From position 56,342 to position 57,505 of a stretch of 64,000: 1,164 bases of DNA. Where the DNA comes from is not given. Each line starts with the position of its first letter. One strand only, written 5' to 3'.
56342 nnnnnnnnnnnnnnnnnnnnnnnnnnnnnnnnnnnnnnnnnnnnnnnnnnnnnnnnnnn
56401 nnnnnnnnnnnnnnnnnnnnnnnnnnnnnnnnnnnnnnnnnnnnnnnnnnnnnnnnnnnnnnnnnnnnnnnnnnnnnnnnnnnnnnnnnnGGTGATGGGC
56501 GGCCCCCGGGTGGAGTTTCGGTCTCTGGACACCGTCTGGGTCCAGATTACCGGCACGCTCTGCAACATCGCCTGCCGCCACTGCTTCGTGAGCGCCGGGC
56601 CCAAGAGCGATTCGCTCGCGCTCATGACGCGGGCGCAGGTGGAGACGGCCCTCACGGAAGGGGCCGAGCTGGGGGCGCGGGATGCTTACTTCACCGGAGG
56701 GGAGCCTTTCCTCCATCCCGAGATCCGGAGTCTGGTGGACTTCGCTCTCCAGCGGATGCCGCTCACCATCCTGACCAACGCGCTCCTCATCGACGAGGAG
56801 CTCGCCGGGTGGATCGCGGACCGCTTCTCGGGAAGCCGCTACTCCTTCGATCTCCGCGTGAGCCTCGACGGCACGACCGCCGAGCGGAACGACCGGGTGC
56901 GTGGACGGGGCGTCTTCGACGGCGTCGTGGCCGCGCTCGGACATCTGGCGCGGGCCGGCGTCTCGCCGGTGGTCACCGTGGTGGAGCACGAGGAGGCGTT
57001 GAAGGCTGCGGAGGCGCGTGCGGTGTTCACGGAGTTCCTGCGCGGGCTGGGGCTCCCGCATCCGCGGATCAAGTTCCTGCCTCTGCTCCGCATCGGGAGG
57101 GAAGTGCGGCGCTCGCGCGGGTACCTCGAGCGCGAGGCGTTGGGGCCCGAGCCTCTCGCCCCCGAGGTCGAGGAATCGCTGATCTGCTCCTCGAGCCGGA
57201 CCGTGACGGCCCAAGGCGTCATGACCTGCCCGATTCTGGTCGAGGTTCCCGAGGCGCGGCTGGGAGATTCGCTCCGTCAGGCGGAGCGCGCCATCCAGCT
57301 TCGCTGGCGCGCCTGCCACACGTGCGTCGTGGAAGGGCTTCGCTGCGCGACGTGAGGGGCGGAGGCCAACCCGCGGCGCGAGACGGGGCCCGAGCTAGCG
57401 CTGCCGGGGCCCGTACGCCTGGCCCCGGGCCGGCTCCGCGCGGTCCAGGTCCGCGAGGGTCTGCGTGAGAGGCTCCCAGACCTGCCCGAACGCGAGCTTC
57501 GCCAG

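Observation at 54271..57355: Flavoprotein-polyferredoxin membrane fusion directly upstream of a compact radical-SAM/twitch enzyme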

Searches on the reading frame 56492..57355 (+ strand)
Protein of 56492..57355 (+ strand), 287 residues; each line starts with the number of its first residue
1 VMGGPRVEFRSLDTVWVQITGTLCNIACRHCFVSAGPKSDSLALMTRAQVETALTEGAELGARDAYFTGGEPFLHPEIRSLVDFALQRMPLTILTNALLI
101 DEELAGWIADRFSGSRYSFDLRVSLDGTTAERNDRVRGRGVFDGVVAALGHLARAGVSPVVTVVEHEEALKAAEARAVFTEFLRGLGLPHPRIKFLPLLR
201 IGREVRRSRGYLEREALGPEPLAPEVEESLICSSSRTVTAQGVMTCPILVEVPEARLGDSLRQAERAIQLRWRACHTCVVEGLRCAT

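Call 4: search_protein_families(library=pfam, proteins=[window:56492-57355:+], max_evalue=0.01)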
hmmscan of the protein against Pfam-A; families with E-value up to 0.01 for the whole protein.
window:56492-57355:+ (287 aa): 2 families
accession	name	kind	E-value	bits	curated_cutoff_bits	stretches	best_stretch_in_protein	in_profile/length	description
PF04055.27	Radical_SAM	-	1.8e-14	54.7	29.5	1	21-162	4-146/166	Radical SAM superfamily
PF13353.11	Fer4_12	-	0.00013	22.7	22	1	23-86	14-78/137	4Fe-4S single cluster domain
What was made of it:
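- On Radical SAM superfamily (PF04055): 54.7 bits against a cutoff of 29.5 (call 4).
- On SPASM/twitch subgroup: Only Radical_SAM and Fer4_12 are hit (call 4).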

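Call 5: search_protein_families(library=ncbifam, proteins=[window:56492-57355:+], max_evalue=0.01)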
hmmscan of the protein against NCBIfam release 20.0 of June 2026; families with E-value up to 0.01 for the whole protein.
window:56492-57355:+ (287 aa): 53 families (the best 25 are shown)
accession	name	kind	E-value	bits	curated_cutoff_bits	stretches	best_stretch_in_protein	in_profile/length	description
NF049973.1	radical_Rv1681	equivalog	6.3e-24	84.5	380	1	20-190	78-241/326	Rv1681 family radical SAM protein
TIGR03962.1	mycofact_rSAM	equivalog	9.2e-22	77.6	265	1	23-174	21-168/339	mycofactocin radical SAM maturase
NF045574.1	sacti_mat_StsB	exception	1.4e-21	76.9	625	1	10-187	93-260/466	StsB family radical SAM/SPASM domain sactipeptide maturase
TIGR04167.1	rSAM_SeCys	equivalog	5.7e-18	65.2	300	1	9-156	4-147/303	arsenosugar biosynthesis radical SAM (seleno)protein ArsS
TIGR04250.1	SCM_rSAM_ScmE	equivalog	6.1e-17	61.5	400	1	15-189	5-172/358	SynChlorMet cassette radical SAM/SPASM protein ScmE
TIGR04251.1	SCM_rSAM_ScmF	equivalog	2e-16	60.3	400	1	12-166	3-157/353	SynChlorMet cassette radical SAM/SPASM protein ScmF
TIGR04340.1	rSAM_ACGX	hypoth_equivalog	1.9e-14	53.6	400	1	23-168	12-158/341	radical SAM/SPASM domain protein, ACGX system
TIGR03470.1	HpnH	equivalog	4.1e-13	49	225.05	1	23-167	37-175/318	adenosyl-hopene transferase HpnH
TIGR04347.1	pseudo_SAM_Halo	equivalog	5.7e-12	45.6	525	1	17-159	41-178/390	TIGR04347 family pseudo-SAM/SPASM protein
TIGR04303.1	GeoRSP_rSAM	equivalog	6.3e-12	45.7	400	1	23-164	14-148/325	GeoRSP system radical SAM/SPASM protein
TIGR04055.1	rSAM_NirJ2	equivalog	2.1e-11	43.9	500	1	20-160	6-141/326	putative heme d1 biosynthesis radical SAM protein NirJ2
TIGR02666.1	moaA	equivalog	2.5e-11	43.2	284.05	1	10-160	7-158/336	GTP 3',8-cyclase MoaA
TIGR04053.2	TIGR04053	equivalog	3.3e-11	43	395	1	22-169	16-163/366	TIGR04053 family radical SAM/SPASM domain-containing protein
NF050035.1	rSAM_WgK_link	exception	5.4e-11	42.1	650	1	17-162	13-152/367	radical SAM/SPASM peptide maturase WgkB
TIGR04546.1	rSAM_ahbC_deAc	equivalog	5.9e-11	41.8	650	1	19-203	44-218/390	12,18-didecarboxysiroheme deacetylase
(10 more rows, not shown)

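Call 6: find_homologous_proteins(query=window:56492-57355:+)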
Query window:56492-57355:+ (287 aa): 3019 proteins with E <= 0.001 among 8000 candidates; the best 120 are listed.
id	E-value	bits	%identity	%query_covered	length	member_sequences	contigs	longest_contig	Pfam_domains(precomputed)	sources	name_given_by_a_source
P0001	6.9e-185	631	100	100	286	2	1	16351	PF04055.28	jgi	jgi:MoaA/NifB/PqqE/SkfB family radical SAM enzyme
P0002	1.5e-175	600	95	100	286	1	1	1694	PF04055.28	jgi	jgi:sulfatase maturation enzyme AslB (radical SAM superfamily)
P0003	5.6e-171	585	91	100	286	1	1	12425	PF04055.28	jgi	jgi:MoaA/NifB/PqqE/SkfB family radical SAM enzyme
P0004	1.1e-169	581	92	100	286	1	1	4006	PF04055.28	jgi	jgi:AdoMet-dependent heme synthase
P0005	1.1e-166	571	90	100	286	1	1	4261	PF04055.28,PF13353.12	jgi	jgi:MoaA/NifB/PqqE/SkfB family radical SAM enzyme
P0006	1.7e-165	567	90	100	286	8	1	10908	PF04055.28,PF13353.12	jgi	-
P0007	1.1e-164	565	89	100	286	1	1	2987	PF04055.28,PF13353.12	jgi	jgi:MoaA/NifB/PqqE/SkfB family radical SAM enzyme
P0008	1.5e-162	558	89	98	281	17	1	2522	PF04055.28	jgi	-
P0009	1.5e-154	531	83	99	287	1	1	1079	PF04055.28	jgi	-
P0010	1.1e-153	529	82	100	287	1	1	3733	PF04055.28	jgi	-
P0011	1.4e-153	528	83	99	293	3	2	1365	PF04055.28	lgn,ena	-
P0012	1.4e-153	528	83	99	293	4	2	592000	PF04055.28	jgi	jgi:MoaA/NifB/PqqE/SkfB family radical SAM enzyme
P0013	6.0e-153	526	83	99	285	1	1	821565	PF04055.28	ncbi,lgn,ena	-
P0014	7.0e-153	526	82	100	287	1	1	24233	PF04055.28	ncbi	-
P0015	7.5e-153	526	83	99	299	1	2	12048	PF04055.28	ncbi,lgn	-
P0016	1.2e-152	525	82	100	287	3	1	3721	PF04055.28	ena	-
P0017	5.0e-150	517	81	100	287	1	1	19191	PF04055.28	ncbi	-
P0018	5.1e-150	517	80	100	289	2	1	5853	PF04055.28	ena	-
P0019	1.0e-148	512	81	99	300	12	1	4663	PF04055.28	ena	-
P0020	8.7e-148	509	79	99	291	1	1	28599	PF04055.28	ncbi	-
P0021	1.6e-147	508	79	100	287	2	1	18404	PF04055.28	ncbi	-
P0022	2.1e-147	508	81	99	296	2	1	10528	PF04055.28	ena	-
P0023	2.5e-147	508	78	100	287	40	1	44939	PF04055.28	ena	-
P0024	6.8e-146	503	80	99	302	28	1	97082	PF04055.28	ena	-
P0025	8.3e-146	503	79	99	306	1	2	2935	PF04055.28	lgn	-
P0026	1.5e-145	502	80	99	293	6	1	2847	PF04055.28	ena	-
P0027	5.6e-145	500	80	99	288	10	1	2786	PF04055.28,PF13353.12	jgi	jgi:MoaA/NifB/PqqE/SkfB family radical SAM enzyme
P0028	1.1e-144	499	78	99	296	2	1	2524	PF04055.28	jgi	jgi:MoaA/NifB/PqqE/SkfB family radical SAM enzyme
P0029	3.0e-144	498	80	99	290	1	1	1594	PF04055.28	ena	-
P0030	1.9e-143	495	80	99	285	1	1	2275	PF04055.28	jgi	-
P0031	2.0e-142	492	79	99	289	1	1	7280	PF04055.28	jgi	jgi:MoaA/NifB/PqqE/SkfB family radical SAM enzyme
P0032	6.2e-142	490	79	99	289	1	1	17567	PF04055.28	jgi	jgi:MoaA/NifB/PqqE/SkfB family radical SAM enzyme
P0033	7.1e-142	490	79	99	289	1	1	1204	PF04055.28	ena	-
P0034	2.1e-141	488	76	100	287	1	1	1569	PF04055.28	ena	-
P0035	6.1e-141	487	78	99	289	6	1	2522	PF04055.28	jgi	jgi:MoaA/NifB/PqqE/SkfB family radical SAM enzyme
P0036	6.4e-141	487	78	99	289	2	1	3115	PF04055.28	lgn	-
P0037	1.4e-139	482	76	99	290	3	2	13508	PF04055.28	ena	-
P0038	1.6e-139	482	77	100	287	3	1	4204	PF04055.28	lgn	-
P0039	2.6e-139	481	75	99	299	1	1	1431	PF04055.28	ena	-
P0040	4.8e-139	481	76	100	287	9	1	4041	PF04055.28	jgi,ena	-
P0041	2.9e-138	478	76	99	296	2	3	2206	PF04055.28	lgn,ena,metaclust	metaclust:\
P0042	1.5e-136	472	76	100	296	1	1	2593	PF04055.28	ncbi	-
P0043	3.4e-136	471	75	99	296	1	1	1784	PF04055.28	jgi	jgi:MoaA/NifB/PqqE/SkfB family radical SAM enzyme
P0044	4.2e-136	471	76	100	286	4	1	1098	PF04055.28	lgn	-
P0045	4.9e-136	471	76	99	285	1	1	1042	PF04055.28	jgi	jgi:MoaA/NifB/PqqE/SkfB family radical SAM enzyme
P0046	9.7e-136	470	75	99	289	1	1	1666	PF04055.28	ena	-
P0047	2.6e-132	458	75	99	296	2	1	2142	PF04055.28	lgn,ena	-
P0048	6.7e-130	451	72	99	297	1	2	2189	PF04055.28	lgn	-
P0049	2.2e-129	449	71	99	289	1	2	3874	PF04055.28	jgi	jgi:MoaA/NifB/PqqE/SkfB family radical SAM enzyme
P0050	6.8e-128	444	70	100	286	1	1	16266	PF04055.28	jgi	-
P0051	6.3e-127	441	82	85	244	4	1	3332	PF04055.28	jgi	-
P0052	6.5e-119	415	79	85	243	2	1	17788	PF04055.28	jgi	-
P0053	1.1e-117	410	66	99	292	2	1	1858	PF04055.28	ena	-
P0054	3.6e-117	409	65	99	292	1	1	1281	PF04055.28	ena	-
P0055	4.4e-117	409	65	99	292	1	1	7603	PF04055.28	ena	-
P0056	9.8e-117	407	65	99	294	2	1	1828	PF04055.28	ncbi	-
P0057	1.8e-116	407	64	99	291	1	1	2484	PF04055.28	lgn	-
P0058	6.0e-116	405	64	99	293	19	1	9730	PF04055.28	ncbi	-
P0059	1.1e-115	404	65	99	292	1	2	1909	PF04055.28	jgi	jgi:AdoMet-dependent heme synthase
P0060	1.6e-115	403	64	99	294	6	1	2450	PF04055.28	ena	-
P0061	1.6e-115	403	63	99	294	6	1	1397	PF04055.28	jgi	jgi:molybdenum cofactor biosynthesis enzyme MoaA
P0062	1.7e-115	403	64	99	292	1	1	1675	PF04055.28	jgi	jgi:AdoMet-dependent heme synthase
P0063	3.8e-115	402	64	99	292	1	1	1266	PF04055.28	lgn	-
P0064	3.9e-115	402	64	99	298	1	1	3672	PF04055.28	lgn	-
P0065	6.2e-115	401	65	99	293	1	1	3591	PF04055.28,PF13353.12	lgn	-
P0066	6.5e-115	401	76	85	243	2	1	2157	PF04055.28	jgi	jgi:MoaA/NifB/PqqE/SkfB family radical SAM enzyme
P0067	1.3e-114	400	62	99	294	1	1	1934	PF04055.28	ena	-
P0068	1.3e-114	400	64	99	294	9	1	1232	PF04055.28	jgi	jgi:organic radical activating enzyme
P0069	1.5e-114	400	63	99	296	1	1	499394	PF04055.28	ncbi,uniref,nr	ncbi:radical SAM protein [Hyalangium gracile]|uniref:radical SAM protein n=1 Tax=Hyalangium gracile 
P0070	1.5e-114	400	61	100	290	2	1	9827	PF04055.28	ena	-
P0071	1.7e-114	400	64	99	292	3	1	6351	PF04055.28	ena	-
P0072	1.9e-114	400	63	99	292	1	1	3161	PF04055.28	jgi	jgi:AdoMet-dependent heme synthase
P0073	2.0e-114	400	64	99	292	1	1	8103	PF04055.28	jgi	jgi:AdoMet-dependent heme synthase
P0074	2.1e-114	400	65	99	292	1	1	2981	PF04055.28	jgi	jgi:sulfatase maturation enzyme AslB (radical SAM superfamily)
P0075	2.2e-114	400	64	99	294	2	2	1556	PF04055.28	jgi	jgi:MoaA/NifB/PqqE/SkfB family radical SAM enzyme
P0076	2.3e-114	400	63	99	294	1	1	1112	PF04055.28,PF13353.12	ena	-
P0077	2.6e-114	399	64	99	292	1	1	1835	PF04055.28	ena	-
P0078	2.9e-114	399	63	99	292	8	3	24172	PF04055.28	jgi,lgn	jgi:sulfatase maturation enzyme AslB (radical SAM superfamily)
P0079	3.6e-114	399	63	99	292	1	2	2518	PF04055.28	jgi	jgi:MoaA/NifB/PqqE/SkfB family radical SAM enzyme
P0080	4.3e-114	399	65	98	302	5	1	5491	PF04055.28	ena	-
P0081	6.8e-114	398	61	100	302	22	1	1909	PF04055.28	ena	-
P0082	1.1e-113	397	61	100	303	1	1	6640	PF04055.28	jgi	jgi:molybdenum cofactor biosynthesis enzyme MoaA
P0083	2.0e-113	397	63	99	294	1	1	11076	PF04055.28,PF13353.12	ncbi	-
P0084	2.1e-113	396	63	99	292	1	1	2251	PF04055.28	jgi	jgi:sulfatase maturation enzyme AslB (radical SAM superfamily)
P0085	2.5e-113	396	61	99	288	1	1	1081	PF04055.28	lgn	-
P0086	3.6e-113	396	62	99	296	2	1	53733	PF04055.28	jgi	jgi:molybdenum cofactor biosynthesis enzyme MoaA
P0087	4.4e-113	395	62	99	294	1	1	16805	PF04055.28,PF13353.12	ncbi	-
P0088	6.7e-113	395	63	99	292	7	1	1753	PF04055.28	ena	-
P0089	9.9e-113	394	62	99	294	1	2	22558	PF04055.28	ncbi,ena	-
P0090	1.1e-112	394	63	99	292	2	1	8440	PF04055.28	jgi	-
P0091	1.1e-112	394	61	100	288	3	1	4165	PF04055.28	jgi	jgi:AdoMet-dependent heme synthase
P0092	1.5e-112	394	60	100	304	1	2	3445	PF04055.28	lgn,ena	-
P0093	1.8e-112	393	62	100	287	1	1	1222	PF04055.28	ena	-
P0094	2.2e-112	393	65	99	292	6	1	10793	PF04055.28,PF13353.12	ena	-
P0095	2.4e-112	393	62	99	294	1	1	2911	PF04055.28,PF13353.12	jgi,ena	-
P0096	2.5e-112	393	63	99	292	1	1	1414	PF04055.28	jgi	jgi:AdoMet-dependent heme synthase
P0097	2.6e-112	393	61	99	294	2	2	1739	PF04055.28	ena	-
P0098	2.6e-112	393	63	99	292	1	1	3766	PF04055.28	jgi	jgi:AdoMet-dependent heme synthase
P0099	2.8e-112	393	63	99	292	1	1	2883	PF04055.28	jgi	jgi:sulfatase maturation enzyme AslB (radical SAM superfamily)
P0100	5.4e-112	392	62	100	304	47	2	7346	PF04055.28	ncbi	-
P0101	5.9e-112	392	63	99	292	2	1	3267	PF04055.28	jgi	-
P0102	7.9e-112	391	63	99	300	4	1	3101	PF04055.28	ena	-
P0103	8.1e-112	391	62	99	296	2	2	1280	PF04055.28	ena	-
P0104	1.1e-111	391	62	100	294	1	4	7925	PF04055.28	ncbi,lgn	ncbi:MAG TPA: radical SAM protein [Myxococcales bacterium]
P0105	1.9e-111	390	61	99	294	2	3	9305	PF04055.28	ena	-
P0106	2.7e-111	390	74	85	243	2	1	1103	PF04055.28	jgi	jgi:sulfatase maturation enzyme AslB (radical SAM superfamily)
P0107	5.4e-111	389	62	99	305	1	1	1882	PF04055.28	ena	-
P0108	9.4e-111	388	62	99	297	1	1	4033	PF04055.28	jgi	jgi:sulfatase maturation enzyme AslB (radical SAM superfamily)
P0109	9.4e-111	388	61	99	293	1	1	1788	PF04055.28,PF13353.12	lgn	-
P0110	1.3e-110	387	64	99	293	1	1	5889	PF04055.28,PF13353.12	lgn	-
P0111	1.4e-110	387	62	99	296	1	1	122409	PF04055.28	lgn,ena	-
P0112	1.9e-110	387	61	99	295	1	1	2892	PF04055.28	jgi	jgi:molybdenum cofactor biosynthesis enzyme MoaA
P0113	3.3e-110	386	61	99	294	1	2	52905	PF04055.28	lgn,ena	-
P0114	4.6e-110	386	62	99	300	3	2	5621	PF04055.28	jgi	jgi:sulfatase maturation enzyme AslB (radical SAM superfamily)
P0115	6.5e-110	385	61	99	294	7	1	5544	PF04055.28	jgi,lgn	-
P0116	7.6e-110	385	63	99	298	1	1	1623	PF04055.28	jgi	jgi:molybdenum cofactor biosynthesis enzyme MoaA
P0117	7.9e-110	385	61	99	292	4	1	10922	PF04055.28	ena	-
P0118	1.3e-109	384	61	99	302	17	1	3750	PF04055.28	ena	-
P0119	1.8e-109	384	61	99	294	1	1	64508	PF04055.28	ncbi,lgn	-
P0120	2.0e-109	383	62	99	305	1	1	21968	PF04055.28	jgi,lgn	jgi:sulfatase maturation enzyme AslB (radical SAM superfamily)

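Call 10: find_related_loci(query=A1, collection=genome_contigs, flank=10000)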
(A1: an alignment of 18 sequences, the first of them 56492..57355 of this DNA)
Query A1 (287 aa) in genome_contigs; peptide patterns used: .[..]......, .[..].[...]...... (x = any residue, [..] = any of these).
599 stretches matched a pattern (row limit reached: there are more); 596 encode a relative of the query (tblastn E <= 1e-3); the best 80 are kept; 80 distinct loci.
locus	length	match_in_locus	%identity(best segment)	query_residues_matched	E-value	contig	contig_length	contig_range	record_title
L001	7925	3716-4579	62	1-287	3e-114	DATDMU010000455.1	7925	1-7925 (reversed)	MAG TPA_asm: Myxococcales bacterium isolate SMAG_U419 k141_1567281, whole genome shotgun sequence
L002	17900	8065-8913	61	5-287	1e-112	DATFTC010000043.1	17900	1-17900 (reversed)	MAG TPA_asm: Myxococcaceae bacterium isolate SMAG_U9400 k141_5836746, whole genome shotgun sequence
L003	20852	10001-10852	58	5-287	7e-104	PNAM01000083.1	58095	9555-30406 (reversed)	MAG: Myxococcales bacterium isolate palsa_1104 73.20110800_P1D.52_contig_4255, whole genome shotgun sequence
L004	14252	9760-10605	57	4-287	7e-103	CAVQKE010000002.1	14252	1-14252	MAG: uncultured delta proteobacterium isolate MFD02579.bin.1.26 genome assembly, contig: contig_24662, whole genome shot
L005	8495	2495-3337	54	6-287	6e-101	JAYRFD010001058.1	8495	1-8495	MAG: Polyangia bacterium isolate SH_SHASGE3bin.23 k141_1398851, whole genome shotgun sequence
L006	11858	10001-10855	57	5-287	7e-101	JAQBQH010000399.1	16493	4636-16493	MAG: Myxococcales bacterium isolate RYN_368 scaffold_5563948, whole genome shotgun sequence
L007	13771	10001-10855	56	4-287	3e-98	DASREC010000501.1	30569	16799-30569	MAG TPA_asm: Polyangia bacterium isolate SMAG_U9996 k141_347550, whole genome shotgun sequence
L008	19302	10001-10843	53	4-285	5e-97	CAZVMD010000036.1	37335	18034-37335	MAG TPA_asm: uncultured Myxococcales bacterium isolate SRP189682_co2_147 genome assembly, contig: NODE_1231_length_37335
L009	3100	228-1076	52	5-287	1e-98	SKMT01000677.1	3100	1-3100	MAG: Myxococcales bacterium isolate CSSed162cmA_256 CSSed16-2cmA-189317, whole genome shotgun sequence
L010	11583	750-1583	55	5-283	4e-96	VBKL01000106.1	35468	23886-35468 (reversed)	MAG: Deltaproteobacteria bacterium isolate DP_8 14_1009_02_20cm_scaffold_272, whole genome shotgun sequence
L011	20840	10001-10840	56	7-287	1e-95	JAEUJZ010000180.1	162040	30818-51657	MAG: Myxococcales bacterium isolate new MAG-82 k141_4115413, whole genome shotgun sequence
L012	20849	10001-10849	50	5-287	2e-95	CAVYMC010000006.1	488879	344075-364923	MAG: uncultured Chloroflexia bacterium isolate MFD01299.bin.2.120 genome assembly, contig: contig_25144, whole genome sh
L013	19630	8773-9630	52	5-287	7e-95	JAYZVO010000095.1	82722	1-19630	MAG: Myxococcota bacterium isolate XB_MAG542 DB_MAG542_0119, whole genome shotgun sequence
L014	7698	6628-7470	52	7-287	2e-93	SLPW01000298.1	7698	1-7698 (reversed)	MAG: Myxococcales bacterium isolate CSSed165cm_511 CSSed16-5cm-41839, whole genome shotgun sequence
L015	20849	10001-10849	50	5-287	3e-93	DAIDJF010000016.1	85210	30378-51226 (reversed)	MAG TPA_asm: Ktedonobacterales bacterium isolate clean17 NODE_16_length_85210_cov_4.988066, whole genome shotgun sequenc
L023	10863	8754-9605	50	4-287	1e-88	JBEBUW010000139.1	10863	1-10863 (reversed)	MAG: Lujinxingia vulgaris isolate T2.bin.228 NODE_22492_length_10863_cov_9.705496, whole genome shotgun sequence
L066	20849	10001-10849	42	5-287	3e-75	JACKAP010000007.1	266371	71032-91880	MAG: Calditrichia bacterium isolate HK-STAS-CALD-2 HK-STAS-CALD-2_7, whole genome shotgun sequence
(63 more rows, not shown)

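Call 19: search_protein_representatives(protein=window:56492-57355:+)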
Query: 287 residues. Proteins with E-value up to 0.001 (for the whole library): 11142; up to 1e-10: 1081; up to 1e-30: 69. The best 150 are listed.
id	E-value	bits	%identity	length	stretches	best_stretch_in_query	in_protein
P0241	1.3e-86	306.9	52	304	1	9-287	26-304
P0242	5.3e-79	282.0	48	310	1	4-287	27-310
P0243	5.4e-78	278.6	51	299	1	12-286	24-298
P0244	2.2e-71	256.9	43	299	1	5-287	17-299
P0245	3.3e-70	253.1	44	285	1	3-287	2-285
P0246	1.8e-65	237.6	43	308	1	8-286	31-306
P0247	3.3e-63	230.1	58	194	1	94-287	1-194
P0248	6.0e-62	226.0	42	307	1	3-286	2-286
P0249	2.1e-61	224.2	40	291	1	5-286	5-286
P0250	4.7e-61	223.1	41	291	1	8-286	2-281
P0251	1.2e-58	215.2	41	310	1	4-286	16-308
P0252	3.1e-58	213.8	48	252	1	3-225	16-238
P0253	1.4e-57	211.7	38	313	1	8-286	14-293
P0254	6.3e-57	209.5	45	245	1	47-287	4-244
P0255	1.0e-56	208.8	37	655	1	7-286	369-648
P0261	1.3e-53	198.7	39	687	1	5-261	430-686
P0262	1.7e-53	198.3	38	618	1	5-286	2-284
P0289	1.5e-36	142.7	37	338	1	11-279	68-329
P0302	7.7e-33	130.5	25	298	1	4-279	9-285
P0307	1.1e-31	126.8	33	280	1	10-280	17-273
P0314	3.0e-30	122.0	47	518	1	44-248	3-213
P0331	6.9e-26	107.7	32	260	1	12-274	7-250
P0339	7.7e-25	104.3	29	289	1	10-286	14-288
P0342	1.5e-24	103.4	41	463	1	9-205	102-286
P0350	7.5e-24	101.0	32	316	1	7-275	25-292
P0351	7.9e-24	101.0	26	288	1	2-279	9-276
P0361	1.1e-22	97.3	32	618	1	5-286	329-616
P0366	2.9e-22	95.8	33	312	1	11-286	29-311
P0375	5.9e-22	94.8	28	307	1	10-285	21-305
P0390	1.2e-20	90.5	30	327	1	5-285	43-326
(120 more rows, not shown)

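Call 20: find_encoding_contigs(protein=P0013, flank=10000, max_places=3)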
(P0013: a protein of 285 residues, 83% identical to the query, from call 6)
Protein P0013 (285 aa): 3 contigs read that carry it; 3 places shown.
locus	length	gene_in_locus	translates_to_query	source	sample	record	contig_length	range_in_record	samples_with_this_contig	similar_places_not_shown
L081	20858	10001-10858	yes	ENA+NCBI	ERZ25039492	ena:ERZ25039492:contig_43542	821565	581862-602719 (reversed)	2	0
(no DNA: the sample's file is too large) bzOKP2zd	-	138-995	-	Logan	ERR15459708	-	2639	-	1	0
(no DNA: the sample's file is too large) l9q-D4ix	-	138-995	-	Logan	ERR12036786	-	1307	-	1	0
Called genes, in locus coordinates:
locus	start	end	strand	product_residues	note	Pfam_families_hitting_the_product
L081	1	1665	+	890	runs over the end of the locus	PF19313:DUF5916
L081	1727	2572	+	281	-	PF14114:DUF4286, PF00583:Acetyltransf_1, PF13673:Acetyltransf_10 (weak), PF13508:Acetyltransf_7, PF08445:FR47 (weak)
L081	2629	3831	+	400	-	PF07228:SpoIIE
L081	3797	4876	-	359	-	PF12679:ABC2_membrane_2, PF12698:ABC2_membrane_3, PF01061:ABC2_membrane, PF12730:ABC2_membrane_4 (weak)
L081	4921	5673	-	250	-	PF00005:ABC_tran, PF02463:SMC_N (faint), PF13304:AAA_21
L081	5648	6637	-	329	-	PF25917:BSH_RND, PF25973:BSH_CzcB (weak), PF25881:HH_YBHG (weak)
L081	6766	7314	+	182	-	-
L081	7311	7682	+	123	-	PF12836:HHH_3, PF00633:HHH (faint)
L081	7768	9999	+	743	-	PF00890:FAD_binding_2 (weak), PF07992:Pyr_redox_2, PF13738:Pyr_redox_3, PF12801:Fer4_5 (weak), PF12838:Fer4_7 (weak), PF13187:Fer4_9 (weak), PF13237:Fer4_10, PF14697:Fer4_21 (weak), +4 more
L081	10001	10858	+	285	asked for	PF04055:Radical_SAM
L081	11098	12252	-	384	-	-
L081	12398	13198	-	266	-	PF01987:AIM24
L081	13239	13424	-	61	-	PF07878:RHH_5 (weak)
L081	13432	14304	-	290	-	PF01145:Band_7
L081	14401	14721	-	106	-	PF12732:YtxH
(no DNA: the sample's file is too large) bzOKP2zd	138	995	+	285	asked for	PF04055:Radical_SAM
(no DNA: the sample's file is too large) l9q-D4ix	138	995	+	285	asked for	PF04055:Radical_SAM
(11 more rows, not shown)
